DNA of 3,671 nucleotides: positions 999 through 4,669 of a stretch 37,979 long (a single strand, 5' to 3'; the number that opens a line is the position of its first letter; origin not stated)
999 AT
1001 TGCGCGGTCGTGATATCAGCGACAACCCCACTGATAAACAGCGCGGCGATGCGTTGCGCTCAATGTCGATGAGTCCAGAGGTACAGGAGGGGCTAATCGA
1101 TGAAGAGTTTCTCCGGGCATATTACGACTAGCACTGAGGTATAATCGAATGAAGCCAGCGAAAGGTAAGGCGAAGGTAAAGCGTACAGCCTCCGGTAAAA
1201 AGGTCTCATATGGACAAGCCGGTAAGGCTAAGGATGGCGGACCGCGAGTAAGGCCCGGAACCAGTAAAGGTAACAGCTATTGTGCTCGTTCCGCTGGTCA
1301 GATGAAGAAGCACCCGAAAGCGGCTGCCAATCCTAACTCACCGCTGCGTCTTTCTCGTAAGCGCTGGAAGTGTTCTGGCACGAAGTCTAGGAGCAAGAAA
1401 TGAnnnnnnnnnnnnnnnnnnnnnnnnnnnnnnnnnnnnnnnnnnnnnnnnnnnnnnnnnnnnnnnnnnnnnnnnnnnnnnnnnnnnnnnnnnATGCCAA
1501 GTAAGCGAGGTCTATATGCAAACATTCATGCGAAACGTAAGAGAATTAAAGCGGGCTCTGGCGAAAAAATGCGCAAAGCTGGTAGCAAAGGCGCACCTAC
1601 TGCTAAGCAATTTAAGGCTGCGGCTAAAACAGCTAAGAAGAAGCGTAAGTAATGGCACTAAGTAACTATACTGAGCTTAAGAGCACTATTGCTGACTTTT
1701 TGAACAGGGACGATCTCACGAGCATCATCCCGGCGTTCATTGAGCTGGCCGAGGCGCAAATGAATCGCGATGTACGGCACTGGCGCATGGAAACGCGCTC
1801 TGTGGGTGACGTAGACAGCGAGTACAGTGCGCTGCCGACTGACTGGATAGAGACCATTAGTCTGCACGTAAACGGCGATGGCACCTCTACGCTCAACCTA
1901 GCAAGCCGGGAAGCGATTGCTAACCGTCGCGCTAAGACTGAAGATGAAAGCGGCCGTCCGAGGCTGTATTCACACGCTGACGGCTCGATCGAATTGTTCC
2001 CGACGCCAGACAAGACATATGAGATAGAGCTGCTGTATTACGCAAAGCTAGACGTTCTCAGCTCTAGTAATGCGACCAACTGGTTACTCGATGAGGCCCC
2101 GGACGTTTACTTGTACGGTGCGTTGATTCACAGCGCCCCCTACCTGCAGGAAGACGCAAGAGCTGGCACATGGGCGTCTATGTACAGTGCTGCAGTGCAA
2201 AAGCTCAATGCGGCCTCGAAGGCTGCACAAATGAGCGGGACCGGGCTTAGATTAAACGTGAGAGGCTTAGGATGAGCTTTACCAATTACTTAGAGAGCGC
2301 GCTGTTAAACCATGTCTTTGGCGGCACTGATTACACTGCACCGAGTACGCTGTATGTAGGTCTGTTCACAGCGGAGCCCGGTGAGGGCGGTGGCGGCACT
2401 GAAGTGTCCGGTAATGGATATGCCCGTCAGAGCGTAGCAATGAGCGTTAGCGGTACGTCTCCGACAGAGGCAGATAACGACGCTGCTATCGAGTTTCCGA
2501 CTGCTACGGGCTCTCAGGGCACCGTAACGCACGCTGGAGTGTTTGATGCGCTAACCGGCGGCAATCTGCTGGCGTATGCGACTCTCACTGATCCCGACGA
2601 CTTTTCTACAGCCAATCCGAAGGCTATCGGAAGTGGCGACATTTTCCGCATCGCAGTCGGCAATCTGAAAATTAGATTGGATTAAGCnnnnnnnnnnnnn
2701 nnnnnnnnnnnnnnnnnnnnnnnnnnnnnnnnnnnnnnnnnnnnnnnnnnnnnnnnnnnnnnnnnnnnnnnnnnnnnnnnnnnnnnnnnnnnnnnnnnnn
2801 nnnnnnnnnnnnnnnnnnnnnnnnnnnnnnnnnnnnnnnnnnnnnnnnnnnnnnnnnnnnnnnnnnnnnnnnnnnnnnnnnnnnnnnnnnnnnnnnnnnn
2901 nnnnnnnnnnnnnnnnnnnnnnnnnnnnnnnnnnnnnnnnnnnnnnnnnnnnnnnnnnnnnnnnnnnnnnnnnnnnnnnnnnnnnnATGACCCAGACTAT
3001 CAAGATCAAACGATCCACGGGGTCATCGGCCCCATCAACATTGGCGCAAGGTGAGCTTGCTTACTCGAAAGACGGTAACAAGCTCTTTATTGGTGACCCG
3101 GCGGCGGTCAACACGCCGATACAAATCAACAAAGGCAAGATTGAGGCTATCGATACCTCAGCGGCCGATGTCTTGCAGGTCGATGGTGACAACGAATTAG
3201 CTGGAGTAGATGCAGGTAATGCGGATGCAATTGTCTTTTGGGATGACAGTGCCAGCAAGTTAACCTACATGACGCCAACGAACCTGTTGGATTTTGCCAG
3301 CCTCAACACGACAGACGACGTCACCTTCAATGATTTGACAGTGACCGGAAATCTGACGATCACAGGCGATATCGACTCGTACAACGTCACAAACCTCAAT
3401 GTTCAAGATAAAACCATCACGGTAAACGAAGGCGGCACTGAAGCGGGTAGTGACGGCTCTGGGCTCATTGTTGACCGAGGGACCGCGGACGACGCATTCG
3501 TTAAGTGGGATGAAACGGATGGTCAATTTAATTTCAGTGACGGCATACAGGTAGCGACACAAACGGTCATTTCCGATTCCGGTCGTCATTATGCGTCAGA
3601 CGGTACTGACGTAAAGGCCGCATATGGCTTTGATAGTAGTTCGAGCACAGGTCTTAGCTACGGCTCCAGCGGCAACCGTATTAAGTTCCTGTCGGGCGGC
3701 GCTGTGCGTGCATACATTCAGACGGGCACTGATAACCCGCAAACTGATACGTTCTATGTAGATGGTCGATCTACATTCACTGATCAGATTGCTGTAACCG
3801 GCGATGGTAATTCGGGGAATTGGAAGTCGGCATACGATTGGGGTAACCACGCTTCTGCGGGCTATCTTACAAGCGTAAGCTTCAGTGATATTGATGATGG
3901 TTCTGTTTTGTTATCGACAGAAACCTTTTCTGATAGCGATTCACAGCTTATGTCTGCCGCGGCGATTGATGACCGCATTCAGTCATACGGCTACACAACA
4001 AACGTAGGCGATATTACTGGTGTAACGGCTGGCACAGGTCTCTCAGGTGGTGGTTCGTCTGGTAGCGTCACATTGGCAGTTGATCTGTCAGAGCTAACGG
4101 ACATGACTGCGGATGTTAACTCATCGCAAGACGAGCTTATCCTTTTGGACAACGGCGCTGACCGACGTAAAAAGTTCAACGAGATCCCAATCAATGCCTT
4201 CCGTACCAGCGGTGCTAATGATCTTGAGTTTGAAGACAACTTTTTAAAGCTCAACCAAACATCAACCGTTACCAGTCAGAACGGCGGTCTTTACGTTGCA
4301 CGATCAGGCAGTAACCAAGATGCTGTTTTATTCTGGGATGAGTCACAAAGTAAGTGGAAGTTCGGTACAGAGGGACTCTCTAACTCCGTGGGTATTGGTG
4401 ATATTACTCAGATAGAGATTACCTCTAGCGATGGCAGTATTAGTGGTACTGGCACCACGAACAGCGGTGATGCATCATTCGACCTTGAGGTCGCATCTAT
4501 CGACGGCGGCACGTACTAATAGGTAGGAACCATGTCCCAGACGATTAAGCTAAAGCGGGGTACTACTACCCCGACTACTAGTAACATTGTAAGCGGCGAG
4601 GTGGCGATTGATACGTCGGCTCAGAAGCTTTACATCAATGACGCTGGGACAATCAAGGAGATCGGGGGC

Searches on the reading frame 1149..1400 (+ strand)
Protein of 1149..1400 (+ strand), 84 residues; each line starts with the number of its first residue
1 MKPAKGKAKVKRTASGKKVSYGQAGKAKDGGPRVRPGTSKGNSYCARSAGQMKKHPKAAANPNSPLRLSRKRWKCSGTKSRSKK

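Call 89: search_protein_families(library=phrogs, max_evalue=0.01, proteins=[window:1149-1400:+])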
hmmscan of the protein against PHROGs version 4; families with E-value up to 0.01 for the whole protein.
window:1149-1400:+ (84 aa): 1 family
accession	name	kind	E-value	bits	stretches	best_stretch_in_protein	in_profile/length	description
phrog_10346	-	unknown function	0.00024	21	1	4-75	461-525/525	-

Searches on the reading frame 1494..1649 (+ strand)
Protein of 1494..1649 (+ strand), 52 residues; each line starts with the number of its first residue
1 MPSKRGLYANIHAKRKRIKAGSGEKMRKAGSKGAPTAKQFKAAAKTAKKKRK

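Call 89: search_protein_families(library=phrogs, max_evalue=0.01, proteins=[window:1494-1649:+])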
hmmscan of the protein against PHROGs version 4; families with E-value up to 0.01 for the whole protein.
window:1494-1649:+ (52 aa): 4 families
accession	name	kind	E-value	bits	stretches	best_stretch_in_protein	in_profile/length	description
phrog_16028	-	unknown function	3e-28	98.8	1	4-50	3-49/50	-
phrog_11180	-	unknown function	3.3e-07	31.9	1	3-50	13-55/141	-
phrog_22379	-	unknown function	8.8e-07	29.6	1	3-50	338-380/435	-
phrog_28131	-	unknown function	0.00088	19.5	1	1-50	1-45/372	-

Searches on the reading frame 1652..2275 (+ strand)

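Call 13: search_protein_families(library=phrogs, max_evalue=0.001, proteins=[window:1652-2275:+])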
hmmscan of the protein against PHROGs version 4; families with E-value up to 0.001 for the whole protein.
window:1652-2275:+ (207 aa): 3 families
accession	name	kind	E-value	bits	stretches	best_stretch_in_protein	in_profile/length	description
phrog_2941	-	head and packaging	3.5e-52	178.1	1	1-200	1-202/208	virion structural protein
phrog_10775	-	tail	6.5e-07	30.3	1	84-194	121-226/237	tail protein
phrog_19385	-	unknown function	0.0006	20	1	68-146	112-192/249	-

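Call 14: search_protein_families(library=pfam, max_evalue=0.01, proteins=[window:1652-2275:+])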
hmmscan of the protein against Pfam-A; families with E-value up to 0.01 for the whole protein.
window:1652-2275:+ (207 aa): 1 family
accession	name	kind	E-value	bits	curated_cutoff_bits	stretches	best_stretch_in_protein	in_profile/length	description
PF24175.2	SU10_adaptor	-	1.4e-34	120.7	27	1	5-190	2-186/194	SU10 adaptor protein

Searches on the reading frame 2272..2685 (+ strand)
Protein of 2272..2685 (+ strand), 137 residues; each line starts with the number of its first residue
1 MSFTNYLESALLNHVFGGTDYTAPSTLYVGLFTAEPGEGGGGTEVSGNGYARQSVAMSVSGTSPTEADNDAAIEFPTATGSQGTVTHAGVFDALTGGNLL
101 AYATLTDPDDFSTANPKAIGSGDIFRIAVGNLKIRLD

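Call 13: search_protein_families(library=phrogs, max_evalue=0.001, proteins=[window:2272-2685:+])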
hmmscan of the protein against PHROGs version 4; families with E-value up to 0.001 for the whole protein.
window:2272-2685:+ (137 aa): 1 family
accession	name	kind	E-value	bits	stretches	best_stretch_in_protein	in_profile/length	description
phrog_240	-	head and packaging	4.2e-27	96.3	1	1-135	61-187/200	head protein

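Call 14: search_protein_families(library=pfam, max_evalue=0.01, proteins=[window:2272-2685:+])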
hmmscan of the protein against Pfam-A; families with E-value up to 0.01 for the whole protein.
window:2272-2685:+ (137 aa): 1 family
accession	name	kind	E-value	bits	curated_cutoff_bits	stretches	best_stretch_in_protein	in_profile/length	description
PF23140.1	Gp80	-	1.6e-43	148.5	27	1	3-134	2-127/128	Podophage GP4 fiber I protein gp80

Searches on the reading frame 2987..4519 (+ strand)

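Call 13: search_protein_families(library=phrogs, max_evalue=0.001, proteins=[window:2987-4519:+])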
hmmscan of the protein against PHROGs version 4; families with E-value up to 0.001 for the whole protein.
window:2987-4519:+ (510 aa): 1 family
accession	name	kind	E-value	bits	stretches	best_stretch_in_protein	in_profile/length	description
phrog_9729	-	tail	0.00018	21.3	1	270-474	131-348/750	tail fiber protein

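Call 14: search_protein_families(library=pfam, max_evalue=0.01, proteins=[window:2987-4519:+])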
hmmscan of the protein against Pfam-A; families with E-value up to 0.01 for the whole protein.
window:2987-4519:+ (510 aa): 1 family
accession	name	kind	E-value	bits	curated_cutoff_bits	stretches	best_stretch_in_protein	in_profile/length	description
PF18454.7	Mtd_N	-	0.0034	17.7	26.3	1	5-37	1-34/37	Major tropism determinant N-terminal domain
